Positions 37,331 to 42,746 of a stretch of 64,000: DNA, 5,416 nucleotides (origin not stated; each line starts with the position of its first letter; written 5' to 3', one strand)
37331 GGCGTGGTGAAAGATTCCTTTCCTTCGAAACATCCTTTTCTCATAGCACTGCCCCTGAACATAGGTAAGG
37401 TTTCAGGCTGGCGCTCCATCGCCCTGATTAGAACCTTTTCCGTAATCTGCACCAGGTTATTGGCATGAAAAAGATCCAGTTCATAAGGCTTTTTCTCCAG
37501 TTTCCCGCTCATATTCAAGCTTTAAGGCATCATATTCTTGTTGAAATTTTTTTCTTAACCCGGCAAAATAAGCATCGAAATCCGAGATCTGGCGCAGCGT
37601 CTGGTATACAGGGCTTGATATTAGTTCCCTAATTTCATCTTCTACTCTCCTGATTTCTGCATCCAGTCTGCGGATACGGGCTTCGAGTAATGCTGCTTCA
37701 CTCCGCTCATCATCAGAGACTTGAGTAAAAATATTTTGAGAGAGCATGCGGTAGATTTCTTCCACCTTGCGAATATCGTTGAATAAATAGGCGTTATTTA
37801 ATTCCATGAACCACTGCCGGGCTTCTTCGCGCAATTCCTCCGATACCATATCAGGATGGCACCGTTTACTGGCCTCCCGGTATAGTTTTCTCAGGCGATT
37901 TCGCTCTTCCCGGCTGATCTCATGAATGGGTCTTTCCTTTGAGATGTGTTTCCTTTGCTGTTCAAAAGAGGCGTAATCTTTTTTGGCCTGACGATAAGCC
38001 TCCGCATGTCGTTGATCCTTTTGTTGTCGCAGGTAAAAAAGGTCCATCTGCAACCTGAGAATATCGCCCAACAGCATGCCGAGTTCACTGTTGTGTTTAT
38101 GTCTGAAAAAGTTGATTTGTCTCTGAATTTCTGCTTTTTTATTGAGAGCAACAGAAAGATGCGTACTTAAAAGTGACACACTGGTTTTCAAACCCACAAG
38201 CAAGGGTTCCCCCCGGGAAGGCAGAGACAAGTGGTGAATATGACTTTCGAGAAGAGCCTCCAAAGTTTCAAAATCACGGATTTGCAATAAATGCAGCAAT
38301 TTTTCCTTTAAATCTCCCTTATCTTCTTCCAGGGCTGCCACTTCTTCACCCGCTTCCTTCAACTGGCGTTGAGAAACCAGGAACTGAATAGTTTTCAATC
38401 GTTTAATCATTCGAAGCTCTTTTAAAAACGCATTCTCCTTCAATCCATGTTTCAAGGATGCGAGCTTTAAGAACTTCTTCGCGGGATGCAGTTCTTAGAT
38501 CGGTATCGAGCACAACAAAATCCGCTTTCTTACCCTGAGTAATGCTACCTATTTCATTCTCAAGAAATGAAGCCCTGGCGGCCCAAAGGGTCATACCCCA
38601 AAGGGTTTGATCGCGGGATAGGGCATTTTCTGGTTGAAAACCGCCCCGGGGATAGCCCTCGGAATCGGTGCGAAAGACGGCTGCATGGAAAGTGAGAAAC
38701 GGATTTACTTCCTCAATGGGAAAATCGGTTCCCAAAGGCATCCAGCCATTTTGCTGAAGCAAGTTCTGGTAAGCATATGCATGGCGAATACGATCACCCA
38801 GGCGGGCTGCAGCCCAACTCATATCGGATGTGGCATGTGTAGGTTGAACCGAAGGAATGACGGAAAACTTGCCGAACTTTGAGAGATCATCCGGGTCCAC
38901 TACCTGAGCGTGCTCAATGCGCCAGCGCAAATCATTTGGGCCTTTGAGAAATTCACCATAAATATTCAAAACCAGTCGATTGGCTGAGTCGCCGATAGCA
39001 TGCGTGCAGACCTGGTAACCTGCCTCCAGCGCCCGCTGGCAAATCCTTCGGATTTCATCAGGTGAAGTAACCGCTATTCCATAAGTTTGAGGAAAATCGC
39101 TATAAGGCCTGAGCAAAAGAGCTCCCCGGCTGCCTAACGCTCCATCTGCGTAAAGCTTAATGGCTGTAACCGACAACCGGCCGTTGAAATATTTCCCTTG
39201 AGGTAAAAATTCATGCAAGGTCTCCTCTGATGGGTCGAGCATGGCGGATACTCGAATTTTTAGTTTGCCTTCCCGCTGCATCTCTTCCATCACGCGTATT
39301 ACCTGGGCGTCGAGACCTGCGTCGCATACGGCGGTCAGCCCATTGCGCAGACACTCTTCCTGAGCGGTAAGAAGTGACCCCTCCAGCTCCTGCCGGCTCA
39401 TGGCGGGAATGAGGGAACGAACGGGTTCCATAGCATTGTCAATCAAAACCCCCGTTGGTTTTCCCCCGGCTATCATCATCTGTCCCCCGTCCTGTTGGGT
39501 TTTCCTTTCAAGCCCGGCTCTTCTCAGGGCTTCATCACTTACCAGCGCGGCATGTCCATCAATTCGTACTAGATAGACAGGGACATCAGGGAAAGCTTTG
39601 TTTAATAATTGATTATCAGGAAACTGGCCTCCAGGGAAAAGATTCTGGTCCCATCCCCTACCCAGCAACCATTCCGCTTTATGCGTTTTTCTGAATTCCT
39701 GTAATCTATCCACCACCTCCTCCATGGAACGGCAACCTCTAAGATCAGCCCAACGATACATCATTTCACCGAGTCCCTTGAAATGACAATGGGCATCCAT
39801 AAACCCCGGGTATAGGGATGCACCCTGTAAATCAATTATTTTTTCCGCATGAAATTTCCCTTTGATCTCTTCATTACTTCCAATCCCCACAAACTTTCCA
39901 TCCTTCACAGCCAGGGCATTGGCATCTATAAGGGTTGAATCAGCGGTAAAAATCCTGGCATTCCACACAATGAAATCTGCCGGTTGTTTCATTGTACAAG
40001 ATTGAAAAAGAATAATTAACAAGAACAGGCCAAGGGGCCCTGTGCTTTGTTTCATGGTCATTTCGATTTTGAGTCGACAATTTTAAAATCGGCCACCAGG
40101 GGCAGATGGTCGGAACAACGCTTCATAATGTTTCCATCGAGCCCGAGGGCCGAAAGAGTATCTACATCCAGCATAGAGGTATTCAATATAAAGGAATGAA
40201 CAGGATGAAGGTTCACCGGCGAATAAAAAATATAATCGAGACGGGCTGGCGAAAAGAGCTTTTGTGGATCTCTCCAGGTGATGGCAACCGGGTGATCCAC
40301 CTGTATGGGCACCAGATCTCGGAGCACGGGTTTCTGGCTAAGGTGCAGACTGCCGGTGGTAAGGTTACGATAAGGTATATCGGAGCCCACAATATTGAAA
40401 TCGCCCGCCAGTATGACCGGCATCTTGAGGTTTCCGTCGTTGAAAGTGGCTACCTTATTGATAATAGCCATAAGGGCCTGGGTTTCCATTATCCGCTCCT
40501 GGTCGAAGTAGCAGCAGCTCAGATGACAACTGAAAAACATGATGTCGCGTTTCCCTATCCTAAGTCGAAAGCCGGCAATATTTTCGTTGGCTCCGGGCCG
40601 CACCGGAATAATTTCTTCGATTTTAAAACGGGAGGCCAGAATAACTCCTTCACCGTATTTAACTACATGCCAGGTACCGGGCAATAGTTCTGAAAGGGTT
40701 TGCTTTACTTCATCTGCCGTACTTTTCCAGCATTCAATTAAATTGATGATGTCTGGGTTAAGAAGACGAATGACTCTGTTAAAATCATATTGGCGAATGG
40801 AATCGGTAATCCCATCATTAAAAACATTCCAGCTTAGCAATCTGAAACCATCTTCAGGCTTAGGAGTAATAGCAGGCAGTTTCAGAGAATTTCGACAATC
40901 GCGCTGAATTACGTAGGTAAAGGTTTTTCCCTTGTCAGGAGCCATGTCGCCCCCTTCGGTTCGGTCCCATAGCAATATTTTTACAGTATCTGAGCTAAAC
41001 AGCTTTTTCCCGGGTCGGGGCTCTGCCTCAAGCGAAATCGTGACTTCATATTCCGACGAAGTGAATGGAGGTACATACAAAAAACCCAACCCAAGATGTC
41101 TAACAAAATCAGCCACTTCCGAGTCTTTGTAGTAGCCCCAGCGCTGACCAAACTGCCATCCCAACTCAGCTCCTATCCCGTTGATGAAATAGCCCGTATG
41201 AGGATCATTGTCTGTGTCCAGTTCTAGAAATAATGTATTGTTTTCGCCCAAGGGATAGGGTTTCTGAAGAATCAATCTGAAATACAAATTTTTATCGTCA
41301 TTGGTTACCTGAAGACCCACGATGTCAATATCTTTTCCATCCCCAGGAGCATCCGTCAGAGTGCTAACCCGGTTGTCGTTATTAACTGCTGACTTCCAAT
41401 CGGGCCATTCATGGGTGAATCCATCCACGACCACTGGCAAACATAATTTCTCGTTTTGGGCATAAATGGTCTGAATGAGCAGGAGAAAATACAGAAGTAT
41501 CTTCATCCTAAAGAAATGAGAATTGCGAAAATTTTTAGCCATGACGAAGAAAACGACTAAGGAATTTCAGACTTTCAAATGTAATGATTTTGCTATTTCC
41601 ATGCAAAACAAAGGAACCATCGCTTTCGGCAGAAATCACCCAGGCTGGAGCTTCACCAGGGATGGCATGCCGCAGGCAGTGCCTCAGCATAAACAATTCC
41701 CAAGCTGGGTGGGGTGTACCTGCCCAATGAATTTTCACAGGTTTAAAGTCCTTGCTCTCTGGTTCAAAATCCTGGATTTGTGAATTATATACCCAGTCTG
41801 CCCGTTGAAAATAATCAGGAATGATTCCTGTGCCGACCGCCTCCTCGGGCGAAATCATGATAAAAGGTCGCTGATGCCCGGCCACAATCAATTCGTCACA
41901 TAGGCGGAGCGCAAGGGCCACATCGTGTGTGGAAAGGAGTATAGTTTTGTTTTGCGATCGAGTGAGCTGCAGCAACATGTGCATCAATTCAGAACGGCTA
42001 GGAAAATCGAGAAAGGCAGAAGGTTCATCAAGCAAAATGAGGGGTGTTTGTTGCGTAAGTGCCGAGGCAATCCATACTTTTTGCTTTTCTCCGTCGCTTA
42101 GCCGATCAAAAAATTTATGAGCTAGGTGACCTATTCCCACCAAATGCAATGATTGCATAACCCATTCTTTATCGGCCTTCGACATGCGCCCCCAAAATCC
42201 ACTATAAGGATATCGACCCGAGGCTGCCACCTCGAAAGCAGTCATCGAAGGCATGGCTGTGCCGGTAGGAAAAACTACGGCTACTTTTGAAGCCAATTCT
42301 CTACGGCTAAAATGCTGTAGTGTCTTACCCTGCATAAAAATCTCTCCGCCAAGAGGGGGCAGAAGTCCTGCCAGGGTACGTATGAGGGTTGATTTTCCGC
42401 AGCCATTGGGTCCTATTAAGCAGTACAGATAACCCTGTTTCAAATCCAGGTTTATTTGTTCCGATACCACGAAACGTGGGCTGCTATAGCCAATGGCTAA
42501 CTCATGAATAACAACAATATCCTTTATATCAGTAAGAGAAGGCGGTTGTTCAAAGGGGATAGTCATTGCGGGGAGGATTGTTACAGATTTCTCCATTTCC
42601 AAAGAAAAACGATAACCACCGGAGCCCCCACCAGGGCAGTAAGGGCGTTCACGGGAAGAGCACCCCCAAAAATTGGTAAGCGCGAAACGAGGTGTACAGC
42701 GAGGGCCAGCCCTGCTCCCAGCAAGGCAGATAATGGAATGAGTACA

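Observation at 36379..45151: Eight-gene, largely overlapping operon bracketed by two co-chaperone-like modules with no chaperone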

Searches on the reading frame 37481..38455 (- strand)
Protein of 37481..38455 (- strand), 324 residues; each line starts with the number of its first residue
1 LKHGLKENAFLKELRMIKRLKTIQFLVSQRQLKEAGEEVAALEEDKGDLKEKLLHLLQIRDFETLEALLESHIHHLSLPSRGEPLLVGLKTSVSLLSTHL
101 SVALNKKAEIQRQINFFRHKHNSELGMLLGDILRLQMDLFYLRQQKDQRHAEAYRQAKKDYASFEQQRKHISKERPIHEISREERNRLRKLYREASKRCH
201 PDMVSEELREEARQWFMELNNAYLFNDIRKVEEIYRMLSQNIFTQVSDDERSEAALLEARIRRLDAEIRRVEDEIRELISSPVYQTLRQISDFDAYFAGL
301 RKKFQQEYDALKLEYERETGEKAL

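Call 5: search_protein_families(library=pfam, proteins=[window:37481-38455:-], max_evalue=0.01)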
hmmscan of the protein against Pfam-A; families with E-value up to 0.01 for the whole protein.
window:37481-38455:- (324 aa): 1 family
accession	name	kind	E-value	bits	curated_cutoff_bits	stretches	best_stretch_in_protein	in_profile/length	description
PF00226.36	DnaJ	-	3.9e-05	24.1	27.8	1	186-223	15-50/63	DnaJ domain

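Call 6: search_protein_families(library=ncbifam, proteins=[window:37481-38455:-], max_evalue=0.001)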
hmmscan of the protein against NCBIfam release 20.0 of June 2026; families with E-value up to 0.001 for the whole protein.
window:37481-38455:- (324 aa): 0 families

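Call 92: search_protein_families(library=padloc, proteins=[window:37481-38410:-], max_evalue=0.01)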
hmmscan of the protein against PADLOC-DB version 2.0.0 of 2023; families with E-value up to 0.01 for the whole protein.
window:37481-38410:- (309 aa): 0 families

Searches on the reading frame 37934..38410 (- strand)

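Call 105: search_protein_families(library=pfam, proteins=[window:37934-38410:-], max_evalue=5)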
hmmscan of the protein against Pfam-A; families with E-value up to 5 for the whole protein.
seq(159 aa): 2 families
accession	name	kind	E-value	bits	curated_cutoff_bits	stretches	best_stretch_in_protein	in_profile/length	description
PF23476.1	DUF7132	-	0.063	13.9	27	1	117-149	23-57/106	Family of unknown function (DUF7132)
PF08229.16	SHR3_chaperone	-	0.17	11.3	25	1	112-154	140-182/188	ER membrane protein SH3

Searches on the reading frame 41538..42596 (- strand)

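Call 5: search_protein_families(library=pfam, proteins=[window:41538-42596:-], max_evalue=0.01)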
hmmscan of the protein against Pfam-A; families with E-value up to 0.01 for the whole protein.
seq(353 aa): 12 families
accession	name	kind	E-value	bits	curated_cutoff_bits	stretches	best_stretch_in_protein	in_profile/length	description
PF00005.33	ABC_tran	-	5.2e-30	105.3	25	1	47-193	3-136/137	ABC transporter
PF13304.12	AAA_21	-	8.2e-14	52.8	27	2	165-228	237-302/304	AAA domain, putative AbiEii toxin, Type IV TA system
PF02463.25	SMC_N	-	5.8e-07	29.6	40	1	165-216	136-192/220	RecF/RecN/SMC N terminal domain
PF13175.12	AAA_15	-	0.0003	21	32.1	1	48-76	17-44/374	AAA ATPase domain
PF13401.12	AAA_22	-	0.00085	20.1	27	0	55-80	5-30/130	AAA domain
PF13555.12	AAA_29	-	0.0011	19.1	27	1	48-81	17-48/61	P-loop containing region of AAA domain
PF13476.12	AAA_23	-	0.0029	18.7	27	1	48-75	13-39/201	AAA domain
PF01078.27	Mg_chelatase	-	0.0034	17.2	20.3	1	59-94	26-61/207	Magnesium chelatase, subunit ChlI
PF13521.12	AAA_28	-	0.0063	17.2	27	0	58-77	2-21/164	AAA domain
PF00004.35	AAA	-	0.0067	17.3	21.2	0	59-79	2-22/131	ATPase family associated with various cellular activities (AAA)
PF13191.12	AAA_16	-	0.0069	17.3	32.6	0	58-98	27-66/167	AAA ATPase domain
PF07728.20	AAA_5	-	0.008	16.6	22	0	59-79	3-23/139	AAA domain (dynein-related subfamily)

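Call 6: search_protein_families(library=ncbifam, proteins=[window:41538-42596:-], max_evalue=0.001)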
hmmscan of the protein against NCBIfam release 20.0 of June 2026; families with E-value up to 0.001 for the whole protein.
seq(353 aa): 184 families (the best 25 are shown)
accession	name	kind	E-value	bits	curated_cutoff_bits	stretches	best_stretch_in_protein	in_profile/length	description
NF008409.0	PRK11231.1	equivalog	8.6e-53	179.3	375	1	29-264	4-236/255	Fe(3+) dicitrate ABC transporter ATP-binding protein FecE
NF007606.0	PRK10253.1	equivalog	4.9e-46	157.3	497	1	32-259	12-237/266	iron-enterobactin ABC transporter ATP-binding protein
TIGR03873.1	F420-0_ABC_ATP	hypoth_equivalog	7.7e-45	153.1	372.4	1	41-243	13-214/256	putative F420-0 ABC transporter ATP-binding protein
NF010068.0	PRK13548.1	equivalog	2.3e-41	141.6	261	1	37-269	13-246/261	heme ABC transporter ATP-binding protein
NF007082.0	PRK09536.1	equivalog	8.3e-41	140.4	537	1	30-265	6-238/402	corrinoid ABC transporter ATPase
NF007863.0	PRK10575.1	equivalog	8.5e-40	136.7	433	1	36-238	18-220/265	Fe3+-hydroxamate ABC transporter ATP-binding protein FhuC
TIGR02315.1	ABC_phnC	equivalog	2.3e-37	128.7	266.1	1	28-237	2-217/243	phosphonate ABC transporter ATP-binding protein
NF052485.1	sider_ATP_EitC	equivalog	2.5e-36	125.4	485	1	35-264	8-233/251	siderophore ABC transporter ATP-binding protein EitC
TIGR01186.1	proV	subfamily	1.7e-34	119.5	326.6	1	46-238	10-202/363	betaine/proline/choline family ABC transporter ATP-binding protein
NF040873.1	AztA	equivalog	5.6e-34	117.4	220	1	44-231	7-184/191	zinc ABC transporter ATP-binding protein AztA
TIGR03265.1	PhnT2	equivalog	2.3e-32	112.6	457.7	1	41-251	16-220/353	putative 2-aminoethylphosphonate ABC transporter ATP-binding protein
TIGR01166.1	cbiO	subfamily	5.1e-32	110.9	211.8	1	44-229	7-190/190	cobalt ABC transporter, ATP-binding protein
TIGR04521.1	ECF_ATPase_2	equivalog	2.8e-31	108.6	330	1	46-250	22-229/279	energy-coupling factor transporter ATPase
NF053840.1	MnTportMntADein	equivalog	5.2e-31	108.1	400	1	28-239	2-206/240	manganese ABC transporter ATP-binding protein MntA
TIGR04520.1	ECF_ATPase_1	equivalog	1.1e-30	106.9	315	1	30-251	3-221/269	energy-coupling factor transporter ATPase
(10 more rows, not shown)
